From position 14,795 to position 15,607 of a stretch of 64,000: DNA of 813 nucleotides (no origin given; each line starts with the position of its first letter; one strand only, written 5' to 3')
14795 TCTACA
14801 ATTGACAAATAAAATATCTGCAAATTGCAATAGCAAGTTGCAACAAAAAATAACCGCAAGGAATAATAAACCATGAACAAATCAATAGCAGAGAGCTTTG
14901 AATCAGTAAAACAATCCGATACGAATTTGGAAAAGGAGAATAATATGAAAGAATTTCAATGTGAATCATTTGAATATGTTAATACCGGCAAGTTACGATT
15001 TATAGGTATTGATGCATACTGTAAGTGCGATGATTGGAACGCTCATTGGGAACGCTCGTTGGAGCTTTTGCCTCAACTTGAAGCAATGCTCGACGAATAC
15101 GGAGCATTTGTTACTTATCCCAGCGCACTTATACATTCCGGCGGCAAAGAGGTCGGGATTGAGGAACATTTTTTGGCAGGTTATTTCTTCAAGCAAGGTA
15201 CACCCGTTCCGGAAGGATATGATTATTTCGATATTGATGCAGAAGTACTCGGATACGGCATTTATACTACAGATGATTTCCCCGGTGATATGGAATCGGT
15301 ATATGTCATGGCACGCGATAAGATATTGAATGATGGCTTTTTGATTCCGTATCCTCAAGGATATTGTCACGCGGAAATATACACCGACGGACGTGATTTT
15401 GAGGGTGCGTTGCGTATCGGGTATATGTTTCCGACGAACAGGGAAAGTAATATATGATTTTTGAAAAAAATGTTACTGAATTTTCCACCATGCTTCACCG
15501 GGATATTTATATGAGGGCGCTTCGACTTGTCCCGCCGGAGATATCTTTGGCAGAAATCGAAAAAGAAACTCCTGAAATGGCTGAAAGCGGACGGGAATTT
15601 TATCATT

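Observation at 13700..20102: AT-rich accessory island carrying a duplicated, uncharacterised three-family gene set (A1-B1-C1 / A2-C2-GNAT-B2)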

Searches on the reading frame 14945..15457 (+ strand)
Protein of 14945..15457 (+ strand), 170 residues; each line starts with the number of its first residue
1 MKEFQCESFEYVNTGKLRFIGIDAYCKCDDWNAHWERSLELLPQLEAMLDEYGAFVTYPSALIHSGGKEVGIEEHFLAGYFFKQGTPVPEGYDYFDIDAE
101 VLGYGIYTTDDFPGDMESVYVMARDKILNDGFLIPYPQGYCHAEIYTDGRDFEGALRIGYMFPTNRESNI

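Call 3: search_protein_families(library=pfam, proteins=[window:14945-15457:+], max_evalue=0.1)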
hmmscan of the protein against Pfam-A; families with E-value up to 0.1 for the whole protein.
window:14945-15457:+ (170 aa): 1 family
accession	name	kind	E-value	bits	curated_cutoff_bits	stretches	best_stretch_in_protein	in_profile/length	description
PF02957.21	TT_ORF2-like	-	0.032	14.6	24.3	1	23-40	17-34/53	TT viral ORF2-like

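Call 4: search_protein_families(library=ncbifam, proteins=[window:14945-15457:+], max_evalue=0.1)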
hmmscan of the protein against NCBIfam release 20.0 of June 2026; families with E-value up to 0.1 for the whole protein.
window:14945-15457:+ (170 aa): 0 families

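Call 8: search_protein_families(library=padloc, proteins=[window:14945-15457:+], max_evalue=0.1)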
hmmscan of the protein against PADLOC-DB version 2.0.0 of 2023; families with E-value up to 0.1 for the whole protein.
window:14945-15457:+ (170 aa): 0 families

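Call 9: search_protein_families(library=phrogs, proteins=[window:14945-15457:+], max_evalue=0.1)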
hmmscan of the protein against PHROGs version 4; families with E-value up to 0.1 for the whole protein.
window:14945-15457:+ (170 aa): 0 families

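Call 11: search_solved_structures(query=window:14945-15457:+, max_evalue=10)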
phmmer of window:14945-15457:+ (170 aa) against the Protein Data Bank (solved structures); distinct sequences matched with E-value up to 10: 4.
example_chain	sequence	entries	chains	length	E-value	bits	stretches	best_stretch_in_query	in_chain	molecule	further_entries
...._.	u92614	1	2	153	0.085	16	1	72-109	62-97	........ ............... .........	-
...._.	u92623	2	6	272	0.16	15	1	72-109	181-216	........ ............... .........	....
5xql_A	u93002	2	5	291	0.19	14.9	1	72-109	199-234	Multidrug-efflux transporter 1 regulator | C-di-GMP-binding multidrug transporter transcriptional regulator BrlR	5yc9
2qgv_A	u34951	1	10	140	1.3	12.1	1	34-72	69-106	Hydrogenase-1 operon protein hyaE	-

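Call 25: find_homologous_proteins(query=window:14945-15457:+)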
Query window:14945-15457:+ (170 aa): 24 proteins with E <= 0.001 among 36 candidates.
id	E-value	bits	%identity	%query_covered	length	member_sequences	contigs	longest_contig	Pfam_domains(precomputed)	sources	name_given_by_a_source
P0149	2.9e-115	400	100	100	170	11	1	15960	-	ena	-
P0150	8.6e-96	337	85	98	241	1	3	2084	-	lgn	-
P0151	1.4e-95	336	85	98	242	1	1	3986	-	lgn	-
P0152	1.6e-94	333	86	98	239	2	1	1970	-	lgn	-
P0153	1.4e-77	278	68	100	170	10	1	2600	-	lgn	-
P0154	3.7e-75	270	69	98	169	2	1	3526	-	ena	-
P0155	5.4e-74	266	69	98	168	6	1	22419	-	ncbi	-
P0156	2.1e-63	232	62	94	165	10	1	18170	-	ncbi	-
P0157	8.6e-63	230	59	97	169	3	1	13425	-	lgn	-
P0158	1.5e-62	229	59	94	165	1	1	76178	-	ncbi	-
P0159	1.9e-60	222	57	95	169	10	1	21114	-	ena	-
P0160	3.3e-60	221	58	94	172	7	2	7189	-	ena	-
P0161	8.4e-60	220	56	95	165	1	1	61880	-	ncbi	-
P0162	2.9e-57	211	58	93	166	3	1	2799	-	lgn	-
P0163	1.4e-53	200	56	93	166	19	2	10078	-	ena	-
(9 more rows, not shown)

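Call 29: search_solved_structures(query=A2, max_evalue=1, show_alignments=2)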
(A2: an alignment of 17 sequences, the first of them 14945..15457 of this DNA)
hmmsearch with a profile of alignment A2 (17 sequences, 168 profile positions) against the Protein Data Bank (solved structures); distinct sequences matched with E-value up to 1: 7.
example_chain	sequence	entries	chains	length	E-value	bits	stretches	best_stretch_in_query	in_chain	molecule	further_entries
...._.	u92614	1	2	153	0.0085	19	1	28-121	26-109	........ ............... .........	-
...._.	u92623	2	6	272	0.0093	18.8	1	28-120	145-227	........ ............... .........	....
5xql_A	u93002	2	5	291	0.011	18.6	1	29-120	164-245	Multidrug-efflux transporter 1 regulator | C-di-GMP-binding multidrug transporter transcriptional regulator BrlR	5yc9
8b6h_Dl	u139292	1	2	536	0.15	14.9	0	59-115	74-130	COXBP,Chromosome condensation regulator RCC1 repeat protein,Chromosome condensation regula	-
6ugl_A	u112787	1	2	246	0.69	12.7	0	133-155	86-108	Helix-turn-helix transcriptional regulator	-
6kju_A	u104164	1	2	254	0.7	12.7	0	133-155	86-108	Helix-turn-helix transcriptional regulator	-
6ide_A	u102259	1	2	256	0.73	12.7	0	133-155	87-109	Transcriptional regulator LuxR family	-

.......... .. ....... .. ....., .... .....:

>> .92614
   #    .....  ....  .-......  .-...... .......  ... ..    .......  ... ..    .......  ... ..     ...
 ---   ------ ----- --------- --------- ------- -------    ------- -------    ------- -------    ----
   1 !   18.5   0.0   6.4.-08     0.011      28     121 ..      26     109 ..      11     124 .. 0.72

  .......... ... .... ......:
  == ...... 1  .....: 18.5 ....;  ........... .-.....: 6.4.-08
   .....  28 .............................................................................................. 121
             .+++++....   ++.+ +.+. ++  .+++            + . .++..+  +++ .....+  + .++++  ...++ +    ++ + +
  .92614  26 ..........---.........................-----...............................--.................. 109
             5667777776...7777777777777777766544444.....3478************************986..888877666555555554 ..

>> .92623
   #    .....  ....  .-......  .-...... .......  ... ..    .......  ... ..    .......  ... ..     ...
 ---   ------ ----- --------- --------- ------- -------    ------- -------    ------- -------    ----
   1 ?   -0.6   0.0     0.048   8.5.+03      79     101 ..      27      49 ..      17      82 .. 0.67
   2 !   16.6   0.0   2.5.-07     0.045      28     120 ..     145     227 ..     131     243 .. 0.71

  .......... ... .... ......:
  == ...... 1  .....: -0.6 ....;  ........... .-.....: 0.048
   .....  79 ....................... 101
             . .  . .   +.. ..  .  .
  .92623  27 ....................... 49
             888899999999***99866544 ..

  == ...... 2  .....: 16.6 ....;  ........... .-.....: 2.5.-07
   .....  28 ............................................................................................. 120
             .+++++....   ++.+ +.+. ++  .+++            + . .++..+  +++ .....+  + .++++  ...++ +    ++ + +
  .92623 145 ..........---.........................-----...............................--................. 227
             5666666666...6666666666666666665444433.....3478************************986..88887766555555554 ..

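Call 79: search_protein_families(library=pfam, alignment_id=A2, max_evalue=5)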
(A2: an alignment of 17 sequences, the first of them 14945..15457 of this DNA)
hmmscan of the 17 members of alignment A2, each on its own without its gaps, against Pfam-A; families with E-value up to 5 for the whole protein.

A. member 1, window:14945-15457:+ (170 aa): 1 family
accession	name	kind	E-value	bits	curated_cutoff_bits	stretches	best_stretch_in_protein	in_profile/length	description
PF02957.21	TT_ORF2-like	-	0.032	14.6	24.3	1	23-40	17-34/53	TT viral ORF2-like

B. families by the number of members that match (of 17 scanned): 6 families
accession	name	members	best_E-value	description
PF14526.11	Cass2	2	0.017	Integron-associated effector binding protein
PF06445.20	GyrI-like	1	0.01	GyrI-like small molecule binding domain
PF02957.21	TT_ORF2-like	1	0.032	TT viral ORF2-like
PF18035.6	Bap31_Bap29_C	1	0.056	Bap31/Bap29 cytoplasmic coiled-coil domain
PF14106.11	DUF4279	1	0.098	Domain of unknown function (DUF4279)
PF07777.16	MFMR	1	0.44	G-box binding protein MFMR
